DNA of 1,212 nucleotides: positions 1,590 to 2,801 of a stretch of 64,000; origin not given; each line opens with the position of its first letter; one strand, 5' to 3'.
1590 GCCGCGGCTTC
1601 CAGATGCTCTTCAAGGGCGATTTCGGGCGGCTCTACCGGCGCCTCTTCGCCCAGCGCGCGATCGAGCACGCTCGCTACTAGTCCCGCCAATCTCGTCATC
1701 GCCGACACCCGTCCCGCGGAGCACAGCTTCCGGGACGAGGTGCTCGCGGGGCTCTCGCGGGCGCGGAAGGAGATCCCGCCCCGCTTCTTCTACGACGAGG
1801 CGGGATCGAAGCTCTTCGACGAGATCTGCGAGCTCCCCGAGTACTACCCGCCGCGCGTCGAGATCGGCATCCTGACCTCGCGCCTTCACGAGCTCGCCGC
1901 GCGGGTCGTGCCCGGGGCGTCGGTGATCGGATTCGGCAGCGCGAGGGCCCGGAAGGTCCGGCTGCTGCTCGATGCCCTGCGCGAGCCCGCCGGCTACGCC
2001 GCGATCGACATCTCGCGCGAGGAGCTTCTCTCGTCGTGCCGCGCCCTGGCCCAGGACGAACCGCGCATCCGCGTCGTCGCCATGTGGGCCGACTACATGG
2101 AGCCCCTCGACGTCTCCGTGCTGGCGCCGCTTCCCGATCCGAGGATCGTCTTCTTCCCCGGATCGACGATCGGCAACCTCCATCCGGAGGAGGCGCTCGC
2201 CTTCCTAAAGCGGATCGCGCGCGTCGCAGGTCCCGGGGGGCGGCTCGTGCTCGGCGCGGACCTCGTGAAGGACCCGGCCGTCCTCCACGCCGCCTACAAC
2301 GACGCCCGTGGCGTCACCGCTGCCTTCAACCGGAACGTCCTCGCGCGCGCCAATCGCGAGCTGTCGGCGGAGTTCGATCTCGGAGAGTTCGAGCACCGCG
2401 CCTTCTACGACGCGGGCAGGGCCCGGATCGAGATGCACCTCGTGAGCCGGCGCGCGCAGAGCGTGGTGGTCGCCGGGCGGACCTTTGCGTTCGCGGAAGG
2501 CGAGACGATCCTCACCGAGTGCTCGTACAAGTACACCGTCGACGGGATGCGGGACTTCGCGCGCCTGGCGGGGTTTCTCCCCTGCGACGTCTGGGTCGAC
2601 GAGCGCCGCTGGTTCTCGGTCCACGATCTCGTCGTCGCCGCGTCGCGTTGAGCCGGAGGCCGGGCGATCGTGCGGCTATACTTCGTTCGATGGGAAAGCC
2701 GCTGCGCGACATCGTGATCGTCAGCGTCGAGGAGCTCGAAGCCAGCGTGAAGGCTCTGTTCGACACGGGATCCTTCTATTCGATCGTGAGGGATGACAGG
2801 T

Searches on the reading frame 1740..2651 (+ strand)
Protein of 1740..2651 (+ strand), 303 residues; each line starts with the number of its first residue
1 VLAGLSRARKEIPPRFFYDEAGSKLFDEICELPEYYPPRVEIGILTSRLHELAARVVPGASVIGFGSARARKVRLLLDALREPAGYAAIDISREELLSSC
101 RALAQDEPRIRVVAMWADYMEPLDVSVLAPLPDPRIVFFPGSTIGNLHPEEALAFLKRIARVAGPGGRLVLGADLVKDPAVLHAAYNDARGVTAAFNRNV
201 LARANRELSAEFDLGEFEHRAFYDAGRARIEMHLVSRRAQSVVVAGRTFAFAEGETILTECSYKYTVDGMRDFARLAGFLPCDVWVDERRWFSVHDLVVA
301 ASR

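Call 8: search_protein_families(library=pfam, proteins=[window:1740-2651:+], max_evalue=0.01)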
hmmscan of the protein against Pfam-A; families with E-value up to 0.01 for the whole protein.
window:1740-2651:+ (303 aa): 1 family
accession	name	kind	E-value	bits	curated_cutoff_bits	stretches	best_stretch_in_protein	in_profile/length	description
PF10017.15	Methyltransf_33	-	5.2e-104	348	23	1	2-296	6-301/304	Histidine-specific methyltransferase, SAM-dependent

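Call 9: search_protein_families(library=ncbifam, proteins=[window:1740-2651:+], max_evalue=0.01)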
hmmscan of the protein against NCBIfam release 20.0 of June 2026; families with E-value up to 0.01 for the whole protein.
window:1740-2651:+ (303 aa): 2 families
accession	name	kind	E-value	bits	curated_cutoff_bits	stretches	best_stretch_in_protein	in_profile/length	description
TIGR03438.1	egtD_ergothio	equivalog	3.3e-108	361.5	290.9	1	2-295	7-299/301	L-histidine N(alpha)-methyltransferase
TIGR03439.1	methyl_EasF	subfamily_domain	2.6e-51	174.4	205.55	1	4-294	20-319/321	EasF family methyltransferase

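Call 20: find_homologous_proteins(query=window:1740-2651:+, max_evalue=1e-20)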
Query window:1740-2651:+ (303 aa): 7972 proteins with E <= 1e-20 among 8000 candidates; the best 120 are listed.
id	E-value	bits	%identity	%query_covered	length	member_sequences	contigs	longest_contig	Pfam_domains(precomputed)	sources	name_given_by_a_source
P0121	2.1e-195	666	100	100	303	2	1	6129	PF10017.16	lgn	-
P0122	2.0e-100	354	58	99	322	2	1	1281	PF10017.16,PF13649.13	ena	-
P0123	4.4e-100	353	58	97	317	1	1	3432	PF10017.16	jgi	jgi:dimethylhistidine N-methyltransferase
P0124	1.1e-99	351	58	98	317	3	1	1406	PF10017.16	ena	-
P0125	9.9e-99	348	56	99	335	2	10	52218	PF10017.16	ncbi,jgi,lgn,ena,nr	ncbi:MAG: L-histidine N(alpha)-methyltransferase [Rhodospirillales bacterium]|jgi:dimethylhistidine 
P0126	2.1e-98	347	58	97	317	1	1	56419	PF10017.16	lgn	-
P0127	2.5e-98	347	56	99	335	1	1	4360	PF10017.16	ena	-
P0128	2.8e-98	347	57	97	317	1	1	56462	PF10017.16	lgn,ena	-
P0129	3.2e-98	347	57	98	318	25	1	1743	PF10017.16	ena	-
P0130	3.2e-98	347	56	98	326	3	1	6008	PF10017.16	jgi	jgi:dimethylhistidine N-methyltransferase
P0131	3.8e-98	346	57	98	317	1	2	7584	PF10017.16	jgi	jgi:dimethylhistidine N-methyltransferase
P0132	5.1e-98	346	59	97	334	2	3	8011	PF10017.16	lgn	-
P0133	5.3e-98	346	57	97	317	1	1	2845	PF10017.16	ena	-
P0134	1.0e-97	345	57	99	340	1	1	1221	PF10017.16,PF13649.13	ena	-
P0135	1.4e-97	344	56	97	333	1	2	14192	PF10017.16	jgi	jgi:dimethylhistidine N-methyltransferase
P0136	1.4e-97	344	56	98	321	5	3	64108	PF10017.16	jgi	jgi:dimethylhistidine N-methyltransferase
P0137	1.8e-97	344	55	97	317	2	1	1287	PF10017.16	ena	-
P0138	2.1e-97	344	58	97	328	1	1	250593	PF10017.16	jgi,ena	-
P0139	2.4e-97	344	55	100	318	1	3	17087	PF10017.16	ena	-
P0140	2.6e-97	344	56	97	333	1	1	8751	PF10017.16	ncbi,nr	ncbi:MAG TPA: L-histidine N(alpha)-methyltransferase [Ramlibacter sp.]|nr:L-histidine N(alpha)-methy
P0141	2.8e-97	343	57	97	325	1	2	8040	PF10017.16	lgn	-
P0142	3.3e-97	343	57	97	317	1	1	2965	PF10017.16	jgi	jgi:dimethylhistidine N-methyltransferase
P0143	5.0e-97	343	57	97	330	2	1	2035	PF10017.16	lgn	-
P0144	5.3e-97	343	56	99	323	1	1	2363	PF10017.16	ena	-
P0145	9.2e-97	342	56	99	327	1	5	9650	PF10017.16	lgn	-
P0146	1.0e-96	342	56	97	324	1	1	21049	PF10017.16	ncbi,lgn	-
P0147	1.2e-96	341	57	97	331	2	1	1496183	PF10017.16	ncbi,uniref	ncbi:L-histidine N(alpha)-methyltransferase [Variovorax sp. VNK109]|uniref:L-histidine N(alpha)-meth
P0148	1.2e-96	341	58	97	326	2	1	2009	PF10017.16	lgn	-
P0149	1.4e-96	341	56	100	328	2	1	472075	PF10017.16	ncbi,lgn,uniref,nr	ncbi:dimethylhistidine N-methyltransferase [Variovorax sp. CF079]|uniref:L-histidine N(alpha)-methyl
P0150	2.0e-96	341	56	98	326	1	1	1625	PF10017.16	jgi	jgi:dimethylhistidine N-methyltransferase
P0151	2.3e-96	340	57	97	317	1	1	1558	PF10017.16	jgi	jgi:dimethylhistidine N-methyltransferase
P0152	2.5e-96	340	56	100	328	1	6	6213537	PF10017.16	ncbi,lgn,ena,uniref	ncbi:L-histidine N(alpha)-methyltransferase [Variovorax sp. LjRoot290]|uniref:L-histidine N(alpha)-m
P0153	2.7e-96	340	56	100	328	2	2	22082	PF10017.16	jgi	jgi:dimethylhistidine N-methyltransferase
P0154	2.7e-96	340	57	99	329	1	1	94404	PF10017.16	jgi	jgi:dimethylhistidine N-methyltransferase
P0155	2.8e-96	340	57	99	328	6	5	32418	PF10017.16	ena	-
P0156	3.4e-96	340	56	100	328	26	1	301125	PF10017.16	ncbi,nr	ncbi:L-histidine N(alpha)-methyltransferase [Variovorax paradoxus]|nr:L-histidine N(alpha)-methyltra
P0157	3.7e-96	340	58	98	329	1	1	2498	PF10017.16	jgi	jgi:dimethylhistidine N-methyltransferase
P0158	3.9e-96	340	54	99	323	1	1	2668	PF10017.16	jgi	jgi:dimethylhistidine N-methyltransferase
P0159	4.5e-96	339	58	97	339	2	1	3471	PF10017.16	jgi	jgi:dimethylhistidine N-methyltransferase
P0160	4.6e-96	339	54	97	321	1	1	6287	PF10017.16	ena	-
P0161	4.9e-96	339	54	100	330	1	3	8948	PF10017.16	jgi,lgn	jgi:dimethylhistidine N-methyltransferase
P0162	4.9e-96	339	56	100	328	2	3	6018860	PF10017.16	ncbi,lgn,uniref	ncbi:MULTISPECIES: L-histidine N(alpha)-methyltransferase [unclassified Variovorax]|uniref:L-histidi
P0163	5.1e-96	339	57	98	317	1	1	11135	PF10017.16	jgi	jgi:dimethylhistidine N-methyltransferase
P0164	5.3e-96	339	57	100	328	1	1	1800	PF10017.16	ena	-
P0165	5.5e-96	339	57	94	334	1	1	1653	PF10017.16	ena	-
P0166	5.5e-96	339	58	97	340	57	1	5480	PF10017.16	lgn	-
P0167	5.6e-96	339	55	99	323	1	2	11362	PF10017.16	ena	-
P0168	5.8e-96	339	58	97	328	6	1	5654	PF10017.16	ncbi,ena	-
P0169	5.9e-96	339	55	99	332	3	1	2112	PF10017.16,PF08242.19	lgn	-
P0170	7.4e-96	339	56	99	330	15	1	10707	PF10017.16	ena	-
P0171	7.5e-96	339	57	97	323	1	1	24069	PF10017.16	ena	-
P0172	7.7e-96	339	56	99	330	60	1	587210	PF10017.16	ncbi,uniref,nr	ncbi:L-histidine N(alpha)-methyltransferase [Variovorax sp. N23]|uniref:L-histidine N(alpha)-methylt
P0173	8.0e-96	339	55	97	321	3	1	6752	PF10017.16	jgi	jgi:dimethylhistidine N-methyltransferase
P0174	9.2e-96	338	57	97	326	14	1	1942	PF10017.16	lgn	-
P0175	9.4e-96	338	56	97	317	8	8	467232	PF10017.16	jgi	jgi:dimethylhistidine N-methyltransferase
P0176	1.0e-95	338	55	100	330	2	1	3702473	PF10017.16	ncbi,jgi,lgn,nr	ncbi:MAG: SAM-dependent methyltransferase [Burkholderiaceae bacterium]|jgi:dimethylhistidine N-methy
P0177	1.1e-95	338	55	99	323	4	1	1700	PF10017.16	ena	-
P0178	1.3e-95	338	54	98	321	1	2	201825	PF10017.16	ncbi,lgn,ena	ncbi:MAG TPA: L-histidine N(alpha)-methyltransferase [Alphaproteobacteria bacterium]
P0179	1.3e-95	338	56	98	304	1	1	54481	PF10017.16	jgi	jgi:dimethylhistidine N-methyltransferase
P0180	1.3e-95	338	58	97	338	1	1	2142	PF10017.16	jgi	-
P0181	1.4e-95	338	56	100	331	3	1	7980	PF10017.16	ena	-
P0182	1.6e-95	338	55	98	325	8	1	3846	PF10017.16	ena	-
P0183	1.9e-95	337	56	99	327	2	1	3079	PF10017.16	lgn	-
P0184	2.0e-95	337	57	99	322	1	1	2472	PF10017.16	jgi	jgi:dimethylhistidine N-methyltransferase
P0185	2.2e-95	337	55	97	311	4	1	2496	PF10017.16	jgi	jgi:dimethylhistidine N-methyltransferase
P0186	2.3e-95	337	56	99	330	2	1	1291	PF10017.16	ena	-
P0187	2.7e-95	337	56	97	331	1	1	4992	PF10017.16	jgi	jgi:dimethylhistidine N-methyltransferase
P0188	2.9e-95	337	56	97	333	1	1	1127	PF10017.16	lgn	-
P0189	2.9e-95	337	54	99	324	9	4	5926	PF10017.16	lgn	-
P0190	3.1e-95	337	57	97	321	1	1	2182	PF10017.16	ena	-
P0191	3.1e-95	337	57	97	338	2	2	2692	PF10017.16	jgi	jgi:dimethylhistidine N-methyltransferase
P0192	3.3e-95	337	56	100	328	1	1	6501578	PF10017.16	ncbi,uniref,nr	ncbi:L-histidine N(alpha)-methyltransferase [Variovorax sp. RA8]|uniref:L-histidine N(alpha)-methylt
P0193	3.4e-95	337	55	100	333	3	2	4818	PF10017.16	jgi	-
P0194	3.4e-95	337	57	97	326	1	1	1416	PF10017.16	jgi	-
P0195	3.4e-95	337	56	98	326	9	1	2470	PF10017.16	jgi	-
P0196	3.6e-95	337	57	97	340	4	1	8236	PF10017.16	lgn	-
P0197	3.9e-95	336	54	98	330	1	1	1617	PF10017.16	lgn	-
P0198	4.0e-95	336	54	100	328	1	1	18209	PF10017.16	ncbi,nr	ncbi:MAG: L-histidine N(alpha)-methyltransferase [Variovorax sp.]|nr:MAG: L-histidine N(alpha)-methy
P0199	4.0e-95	336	57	97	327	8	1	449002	PF10017.16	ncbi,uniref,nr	ncbi:L-histidine N(alpha)-methyltransferase [Variovorax sp. UMC13]|uniref:L-histidine N(alpha)-methy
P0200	4.8e-95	336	55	100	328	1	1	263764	PF10017.16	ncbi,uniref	ncbi:L-histidine N(alpha)-methyltransferase [Variovorax defluvii]|uniref:L-histidine N(Alpha)-methyl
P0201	4.8e-95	336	55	99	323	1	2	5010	PF10017.16,PF13649.13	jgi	jgi:dimethylhistidine N-methyltransferase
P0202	5.0e-95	336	57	97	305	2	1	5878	PF10017.16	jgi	jgi:dimethylhistidine N-methyltransferase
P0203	6.0e-95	336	57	97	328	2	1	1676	PF10017.16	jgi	jgi:dimethylhistidine N-methyltransferase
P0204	6.2e-95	336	56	100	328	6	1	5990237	PF10017.16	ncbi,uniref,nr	ncbi:Histidine-specific methyltransferase EgtD [Variovorax sp. PBL-H6]|uniref:L-histidine N(alpha)-m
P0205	6.5e-95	336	53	99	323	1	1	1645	PF10017.16,PF13649.13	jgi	jgi:dimethylhistidine N-methyltransferase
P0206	6.7e-95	336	56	100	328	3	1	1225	PF10017.16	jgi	jgi:dimethylhistidine N-methyltransferase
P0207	7.0e-95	336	56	100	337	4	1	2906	PF10017.16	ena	-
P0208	7.3e-95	336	55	96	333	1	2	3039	PF10017.16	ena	-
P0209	7.4e-95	335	56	97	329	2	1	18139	PF10017.16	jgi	-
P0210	7.8e-95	335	59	94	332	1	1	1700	PF10017.16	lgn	-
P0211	8.3e-95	335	57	94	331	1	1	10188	PF10017.16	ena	-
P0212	8.4e-95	335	56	97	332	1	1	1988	PF10017.16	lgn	-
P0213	9.1e-95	335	56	99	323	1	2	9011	PF10017.16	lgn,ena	-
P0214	9.5e-95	335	55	99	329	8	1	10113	PF10017.16,PF13649.13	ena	-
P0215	9.5e-95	335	56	97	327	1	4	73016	PF10017.16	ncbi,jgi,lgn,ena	jgi:dimethylhistidine N-methyltransferase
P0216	9.7e-95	335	54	98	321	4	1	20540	PF10017.16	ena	-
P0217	1.0e-94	335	57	97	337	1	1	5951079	PF10017.16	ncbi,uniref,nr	ncbi:dimethylhistidine N-methyltransferase [Variovorax paradoxus]|uniref:L-histidine N(alpha)-methyl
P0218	1.0e-94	335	57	99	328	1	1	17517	PF10017.16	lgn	-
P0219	1.1e-94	335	57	98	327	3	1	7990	PF10017.16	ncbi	-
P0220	1.1e-94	335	55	97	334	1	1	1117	PF10017.16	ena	-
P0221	1.1e-94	335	55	99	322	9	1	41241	PF13489.13,PF10017.16,PF13649.13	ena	-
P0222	1.1e-94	335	56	97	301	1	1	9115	PF10017.16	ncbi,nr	ncbi:MAG: L-histidine N(alpha)-methyltransferase [Ramlibacter sp.]|nr:L-histidine N(alpha)-methyltra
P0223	1.2e-94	335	54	100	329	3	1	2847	PF10017.16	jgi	jgi:dimethylhistidine N-methyltransferase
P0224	1.2e-94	335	57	99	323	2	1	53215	PF10017.16,PF13649.13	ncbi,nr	ncbi:MAG TPA: L-histidine N(alpha)-methyltransferase [Variovorax sp.]|nr:L-histidine N(alpha)-methyl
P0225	1.2e-94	335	56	94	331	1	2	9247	PF10017.16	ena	-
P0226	1.3e-94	335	56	97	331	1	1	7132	PF10017.16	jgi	jgi:dimethylhistidine N-methyltransferase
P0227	1.4e-94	335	57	97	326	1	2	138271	PF10017.16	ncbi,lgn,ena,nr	ncbi:MAG: L-histidine N(alpha)-methyltransferase [Variovorax sp.]|nr:L-histidine N(alpha)-methyltran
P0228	1.4e-94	335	57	97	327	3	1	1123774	PF10017.16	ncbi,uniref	ncbi:L-histidine N(alpha)-methyltransferase [Variovorax sp. LT1R16]|uniref:L-histidine N(alpha)-meth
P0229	1.4e-94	335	56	97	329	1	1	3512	PF10017.16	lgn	-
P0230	1.6e-94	334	55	100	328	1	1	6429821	PF10017.16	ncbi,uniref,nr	ncbi:Histidine-specific methyltransferase EgtD [Variovorax sp. PBS-H4]|uniref:L-histidine N(alpha)-m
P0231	1.6e-94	334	56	100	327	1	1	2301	PF10017.16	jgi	jgi:dimethylhistidine N-methyltransferase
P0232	1.6e-94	334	57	98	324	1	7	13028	PF10017.16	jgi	jgi:dimethylhistidine N-methyltransferase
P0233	1.7e-94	334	56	99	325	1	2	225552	PF10017.16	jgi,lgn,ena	-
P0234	1.7e-94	334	56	100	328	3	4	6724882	PF10017.16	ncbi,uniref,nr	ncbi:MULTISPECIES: L-histidine N(alpha)-methyltransferase [unclassified Variovorax]|uniref:L-histidi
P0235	1.7e-94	334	55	99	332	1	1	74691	PF10017.16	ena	-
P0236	1.8e-94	334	57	100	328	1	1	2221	PF10017.16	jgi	jgi:dimethylhistidine N-methyltransferase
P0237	1.8e-94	334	57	100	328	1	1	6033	PF10017.16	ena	-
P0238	1.9e-94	334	57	99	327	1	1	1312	PF10017.16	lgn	-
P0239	1.9e-94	334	57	97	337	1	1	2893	PF10017.16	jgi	jgi:dimethylhistidine N-methyltransferase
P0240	1.9e-94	334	54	98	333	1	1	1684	PF10017.16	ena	-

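Call 22: find_encoding_contigs(protein=P0138, flank=6000, max_places=1)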
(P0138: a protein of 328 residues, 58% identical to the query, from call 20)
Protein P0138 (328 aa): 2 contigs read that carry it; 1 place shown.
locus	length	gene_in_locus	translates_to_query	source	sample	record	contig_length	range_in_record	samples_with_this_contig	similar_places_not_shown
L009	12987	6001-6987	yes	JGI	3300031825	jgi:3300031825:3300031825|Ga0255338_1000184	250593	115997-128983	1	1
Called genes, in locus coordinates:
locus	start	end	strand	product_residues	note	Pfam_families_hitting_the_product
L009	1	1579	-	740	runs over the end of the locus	PF04185:Phosphoesterase, PF00884:Sulfatase (weak)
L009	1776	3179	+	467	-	PF00034:Cytochrom_C (faint), PF03150:CCP_MauG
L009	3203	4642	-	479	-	PF01266:DAO (faint), PF01494:FAD_binding_3 (faint), PF07992:Pyr_redox_2, PF13454:NAD_binding_9 (faint), PF00070:Pyr_redox, PF22366:NDH2_C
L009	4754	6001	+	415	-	PF12867:DinB_2, PF03781:FGE-sulfatase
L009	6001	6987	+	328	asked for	PF10017:Methyltransf_33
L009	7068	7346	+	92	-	PF04248:NTP_transf_9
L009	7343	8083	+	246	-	PF10014:2OG-Fe_Oxy_2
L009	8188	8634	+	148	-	PF00582:Usp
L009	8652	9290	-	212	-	PF00849:PseudoU_synth_2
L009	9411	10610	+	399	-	PF05977:MFS_3, PF07690:MFS_1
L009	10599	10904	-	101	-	PF00111:Fer2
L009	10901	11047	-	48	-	-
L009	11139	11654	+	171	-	PF13302:Acetyltransf_3 (weak), PF00583:Acetyltransf_1, PF13673:Acetyltransf_10, PF13508:Acetyltransf_7, PF08445:FR47 (weak)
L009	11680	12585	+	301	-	PF05661:DUF808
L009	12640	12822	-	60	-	-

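Call 36: search_solved_structures(query=window:1740-2651:+, max_evalue=0.00001, show_alignments=2)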
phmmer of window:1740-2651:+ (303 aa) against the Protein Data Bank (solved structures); distinct sequences matched with E-value up to 0.00001: 6.
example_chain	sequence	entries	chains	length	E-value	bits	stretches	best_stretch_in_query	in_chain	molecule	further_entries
4uy6_A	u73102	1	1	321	2.9e-59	203.8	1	3-290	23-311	HISTIDINE-SPECIFIC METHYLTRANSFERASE EGTD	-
4uy7_A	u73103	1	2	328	3.2e-59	203.7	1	3-290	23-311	HISTIDINE-SPECIFIC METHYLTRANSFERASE EGTD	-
4uy5_A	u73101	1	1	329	3.2e-59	203.7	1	3-290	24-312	HISTIDINE-SPECIFIC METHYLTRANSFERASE EGTD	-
4pim_A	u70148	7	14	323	7.3e-59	202.5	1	3-290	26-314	Histidine-specific methyltransferase EgtD | Histidine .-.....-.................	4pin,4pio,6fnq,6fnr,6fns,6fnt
4pip_A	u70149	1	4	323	1.9e-57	197.8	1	3-290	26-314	Histidine-specific methyltransferase EgtD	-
7scf_A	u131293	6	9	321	1e-53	185.6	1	3-292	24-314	Histidine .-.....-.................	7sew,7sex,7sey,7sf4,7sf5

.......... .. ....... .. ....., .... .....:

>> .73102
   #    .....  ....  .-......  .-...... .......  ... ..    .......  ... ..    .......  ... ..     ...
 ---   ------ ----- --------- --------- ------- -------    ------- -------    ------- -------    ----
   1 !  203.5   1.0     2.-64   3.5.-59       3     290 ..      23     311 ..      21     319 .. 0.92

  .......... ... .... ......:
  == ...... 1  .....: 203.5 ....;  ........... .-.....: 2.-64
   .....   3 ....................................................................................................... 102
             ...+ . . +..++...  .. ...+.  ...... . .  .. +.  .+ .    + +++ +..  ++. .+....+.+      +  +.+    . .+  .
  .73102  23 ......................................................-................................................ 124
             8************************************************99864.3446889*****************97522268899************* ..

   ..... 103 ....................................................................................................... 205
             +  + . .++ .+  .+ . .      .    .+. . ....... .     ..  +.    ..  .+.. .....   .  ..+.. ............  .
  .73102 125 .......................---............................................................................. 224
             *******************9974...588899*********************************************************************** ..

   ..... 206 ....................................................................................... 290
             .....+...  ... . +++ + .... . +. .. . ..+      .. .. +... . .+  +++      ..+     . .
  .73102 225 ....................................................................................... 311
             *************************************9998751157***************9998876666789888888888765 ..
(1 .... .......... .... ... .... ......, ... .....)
